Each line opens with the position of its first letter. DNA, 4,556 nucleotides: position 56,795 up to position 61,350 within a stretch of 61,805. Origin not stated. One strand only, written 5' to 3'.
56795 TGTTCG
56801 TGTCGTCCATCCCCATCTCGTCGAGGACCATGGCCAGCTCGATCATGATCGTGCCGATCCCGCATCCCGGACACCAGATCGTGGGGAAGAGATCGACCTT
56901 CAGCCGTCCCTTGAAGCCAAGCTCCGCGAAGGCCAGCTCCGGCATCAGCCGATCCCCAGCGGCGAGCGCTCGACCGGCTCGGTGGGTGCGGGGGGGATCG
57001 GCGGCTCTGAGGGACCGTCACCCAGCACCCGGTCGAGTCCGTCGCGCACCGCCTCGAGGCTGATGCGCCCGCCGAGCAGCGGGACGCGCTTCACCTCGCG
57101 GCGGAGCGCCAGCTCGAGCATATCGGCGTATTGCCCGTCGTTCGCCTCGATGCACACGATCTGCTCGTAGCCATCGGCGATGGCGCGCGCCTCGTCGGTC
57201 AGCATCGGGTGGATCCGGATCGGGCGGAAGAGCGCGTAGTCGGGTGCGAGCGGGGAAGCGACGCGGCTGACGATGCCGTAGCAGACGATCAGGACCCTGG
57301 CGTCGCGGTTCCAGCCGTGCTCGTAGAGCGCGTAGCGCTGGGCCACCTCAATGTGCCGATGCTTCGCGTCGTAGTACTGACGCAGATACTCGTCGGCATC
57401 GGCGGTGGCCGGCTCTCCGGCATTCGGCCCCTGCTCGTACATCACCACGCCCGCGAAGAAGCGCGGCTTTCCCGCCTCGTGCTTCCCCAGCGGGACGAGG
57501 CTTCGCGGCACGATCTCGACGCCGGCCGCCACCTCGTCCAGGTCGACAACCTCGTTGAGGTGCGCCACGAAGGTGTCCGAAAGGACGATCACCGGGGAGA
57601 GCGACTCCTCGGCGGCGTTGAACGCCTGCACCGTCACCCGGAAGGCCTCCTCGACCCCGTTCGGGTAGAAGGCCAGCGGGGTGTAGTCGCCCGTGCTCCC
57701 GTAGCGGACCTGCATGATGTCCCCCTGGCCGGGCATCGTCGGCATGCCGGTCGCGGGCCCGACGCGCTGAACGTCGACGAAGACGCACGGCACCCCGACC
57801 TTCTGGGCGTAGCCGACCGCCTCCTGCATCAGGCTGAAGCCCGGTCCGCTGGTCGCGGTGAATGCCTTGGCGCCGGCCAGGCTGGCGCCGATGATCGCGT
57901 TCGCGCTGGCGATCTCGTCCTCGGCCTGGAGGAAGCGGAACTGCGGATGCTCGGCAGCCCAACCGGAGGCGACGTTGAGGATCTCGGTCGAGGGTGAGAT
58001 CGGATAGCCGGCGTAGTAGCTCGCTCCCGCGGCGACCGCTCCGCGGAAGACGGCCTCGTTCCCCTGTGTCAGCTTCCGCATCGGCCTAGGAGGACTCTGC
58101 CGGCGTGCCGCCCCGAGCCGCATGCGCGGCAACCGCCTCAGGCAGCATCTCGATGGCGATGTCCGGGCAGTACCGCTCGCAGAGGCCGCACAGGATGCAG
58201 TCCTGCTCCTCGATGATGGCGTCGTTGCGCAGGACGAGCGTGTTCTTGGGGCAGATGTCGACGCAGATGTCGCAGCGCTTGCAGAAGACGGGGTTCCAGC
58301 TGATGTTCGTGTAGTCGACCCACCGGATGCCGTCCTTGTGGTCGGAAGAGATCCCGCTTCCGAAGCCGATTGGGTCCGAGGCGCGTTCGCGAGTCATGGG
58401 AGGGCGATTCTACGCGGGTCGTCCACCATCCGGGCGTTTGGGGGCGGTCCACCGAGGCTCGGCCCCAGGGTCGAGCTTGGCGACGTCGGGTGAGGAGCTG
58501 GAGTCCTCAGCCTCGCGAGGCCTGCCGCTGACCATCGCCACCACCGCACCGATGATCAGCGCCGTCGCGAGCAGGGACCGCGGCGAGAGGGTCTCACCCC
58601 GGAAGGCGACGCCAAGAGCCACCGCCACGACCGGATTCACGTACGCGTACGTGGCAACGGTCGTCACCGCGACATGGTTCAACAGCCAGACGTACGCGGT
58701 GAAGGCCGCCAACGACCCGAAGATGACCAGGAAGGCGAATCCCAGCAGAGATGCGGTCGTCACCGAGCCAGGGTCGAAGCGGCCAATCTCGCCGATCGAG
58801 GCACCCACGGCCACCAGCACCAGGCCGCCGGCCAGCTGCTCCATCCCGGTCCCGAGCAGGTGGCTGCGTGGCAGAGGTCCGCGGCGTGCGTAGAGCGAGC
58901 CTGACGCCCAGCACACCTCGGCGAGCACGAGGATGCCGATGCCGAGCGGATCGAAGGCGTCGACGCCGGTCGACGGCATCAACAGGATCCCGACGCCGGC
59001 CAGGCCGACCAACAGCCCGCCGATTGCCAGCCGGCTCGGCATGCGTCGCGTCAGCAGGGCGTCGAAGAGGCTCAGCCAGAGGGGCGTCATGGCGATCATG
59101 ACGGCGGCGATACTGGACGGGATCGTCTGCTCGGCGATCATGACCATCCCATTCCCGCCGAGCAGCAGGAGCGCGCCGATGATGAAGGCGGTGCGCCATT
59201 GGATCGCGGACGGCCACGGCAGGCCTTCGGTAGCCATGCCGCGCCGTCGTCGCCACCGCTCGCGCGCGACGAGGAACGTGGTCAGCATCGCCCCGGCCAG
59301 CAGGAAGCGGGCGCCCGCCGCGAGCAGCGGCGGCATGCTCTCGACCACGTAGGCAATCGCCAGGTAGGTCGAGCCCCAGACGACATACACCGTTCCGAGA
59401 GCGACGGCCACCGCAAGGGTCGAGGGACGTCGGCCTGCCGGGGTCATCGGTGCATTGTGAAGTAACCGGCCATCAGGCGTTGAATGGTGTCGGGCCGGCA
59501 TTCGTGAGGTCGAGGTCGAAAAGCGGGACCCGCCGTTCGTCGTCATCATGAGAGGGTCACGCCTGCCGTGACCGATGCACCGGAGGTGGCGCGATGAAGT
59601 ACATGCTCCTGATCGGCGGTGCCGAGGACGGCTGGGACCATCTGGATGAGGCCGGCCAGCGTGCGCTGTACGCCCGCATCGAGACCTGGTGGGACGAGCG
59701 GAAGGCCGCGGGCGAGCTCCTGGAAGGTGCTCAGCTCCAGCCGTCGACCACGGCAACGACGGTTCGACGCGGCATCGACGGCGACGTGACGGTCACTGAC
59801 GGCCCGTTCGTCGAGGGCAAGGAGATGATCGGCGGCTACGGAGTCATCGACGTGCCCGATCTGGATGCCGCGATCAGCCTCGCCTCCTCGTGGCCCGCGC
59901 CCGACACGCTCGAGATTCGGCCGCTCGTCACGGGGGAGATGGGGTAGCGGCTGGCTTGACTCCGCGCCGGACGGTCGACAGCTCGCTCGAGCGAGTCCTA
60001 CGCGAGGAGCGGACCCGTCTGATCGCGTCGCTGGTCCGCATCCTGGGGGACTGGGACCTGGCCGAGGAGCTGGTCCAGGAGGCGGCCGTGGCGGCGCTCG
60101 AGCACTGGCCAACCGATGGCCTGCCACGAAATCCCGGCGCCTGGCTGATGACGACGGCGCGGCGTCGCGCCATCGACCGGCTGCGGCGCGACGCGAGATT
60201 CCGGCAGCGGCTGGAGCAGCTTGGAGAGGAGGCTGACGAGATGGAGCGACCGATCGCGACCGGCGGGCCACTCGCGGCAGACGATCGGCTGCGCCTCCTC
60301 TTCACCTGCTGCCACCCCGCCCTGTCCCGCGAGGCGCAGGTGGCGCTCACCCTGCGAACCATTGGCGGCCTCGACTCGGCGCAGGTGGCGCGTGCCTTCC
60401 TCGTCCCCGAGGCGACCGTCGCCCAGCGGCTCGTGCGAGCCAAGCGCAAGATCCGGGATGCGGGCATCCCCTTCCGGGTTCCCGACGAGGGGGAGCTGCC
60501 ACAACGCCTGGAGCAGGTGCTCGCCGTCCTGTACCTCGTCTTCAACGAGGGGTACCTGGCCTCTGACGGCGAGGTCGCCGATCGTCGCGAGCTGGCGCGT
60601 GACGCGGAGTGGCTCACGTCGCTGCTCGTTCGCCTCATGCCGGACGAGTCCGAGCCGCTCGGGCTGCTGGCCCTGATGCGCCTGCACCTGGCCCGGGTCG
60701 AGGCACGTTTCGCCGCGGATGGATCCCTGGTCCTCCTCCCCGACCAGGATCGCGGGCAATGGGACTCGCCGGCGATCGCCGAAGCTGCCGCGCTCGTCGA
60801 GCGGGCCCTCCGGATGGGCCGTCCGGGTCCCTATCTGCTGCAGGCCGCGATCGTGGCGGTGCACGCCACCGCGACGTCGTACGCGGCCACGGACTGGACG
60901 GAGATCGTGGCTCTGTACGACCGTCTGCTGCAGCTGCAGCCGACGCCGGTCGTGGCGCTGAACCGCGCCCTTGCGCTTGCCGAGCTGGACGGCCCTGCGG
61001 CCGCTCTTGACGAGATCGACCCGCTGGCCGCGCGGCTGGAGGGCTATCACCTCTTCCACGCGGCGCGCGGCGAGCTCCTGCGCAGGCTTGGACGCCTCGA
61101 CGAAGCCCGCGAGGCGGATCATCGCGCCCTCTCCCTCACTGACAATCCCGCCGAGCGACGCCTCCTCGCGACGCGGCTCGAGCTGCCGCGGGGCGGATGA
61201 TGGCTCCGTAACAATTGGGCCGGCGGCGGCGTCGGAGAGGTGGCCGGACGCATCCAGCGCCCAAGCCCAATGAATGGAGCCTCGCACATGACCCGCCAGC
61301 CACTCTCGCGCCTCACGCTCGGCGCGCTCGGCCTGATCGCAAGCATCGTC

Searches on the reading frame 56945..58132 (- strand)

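Call 88: search_protein_families(library=pfam, proteins=[window:56945-58132:-], max_evalue=0.0001)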
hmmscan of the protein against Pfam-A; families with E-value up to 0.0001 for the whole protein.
window:56945-58132:- (395 aa): 1 family
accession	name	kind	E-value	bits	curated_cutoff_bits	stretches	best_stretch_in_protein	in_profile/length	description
PF01855.24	POR_N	-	4.2e-55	187.4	27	1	31-228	2-201/231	Pyruvate flavodoxin/ferredoxin oxidoreductase, thiamine diP-bdg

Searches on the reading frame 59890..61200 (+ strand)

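Call 87: search_protein_families(library=pfam, proteins=[window:59890-61200:+], max_evalue=0.0001)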
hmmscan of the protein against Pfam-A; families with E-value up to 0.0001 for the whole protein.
window:59890-61200:+ (436 aa): 3 families
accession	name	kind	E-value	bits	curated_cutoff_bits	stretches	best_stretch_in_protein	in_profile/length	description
PF20239.3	DUF6596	-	3e-32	111.4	27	1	206-306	1-101/102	Family of unknown function (DUF6596)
PF04542.20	Sigma70_r2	-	2.6e-13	50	24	1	39-103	4-70/71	Sigma-70 region 2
PF08281.18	Sigma70_r4_2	-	1.7e-09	37.6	25.7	1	137-188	3-54/54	Sigma-70, region 4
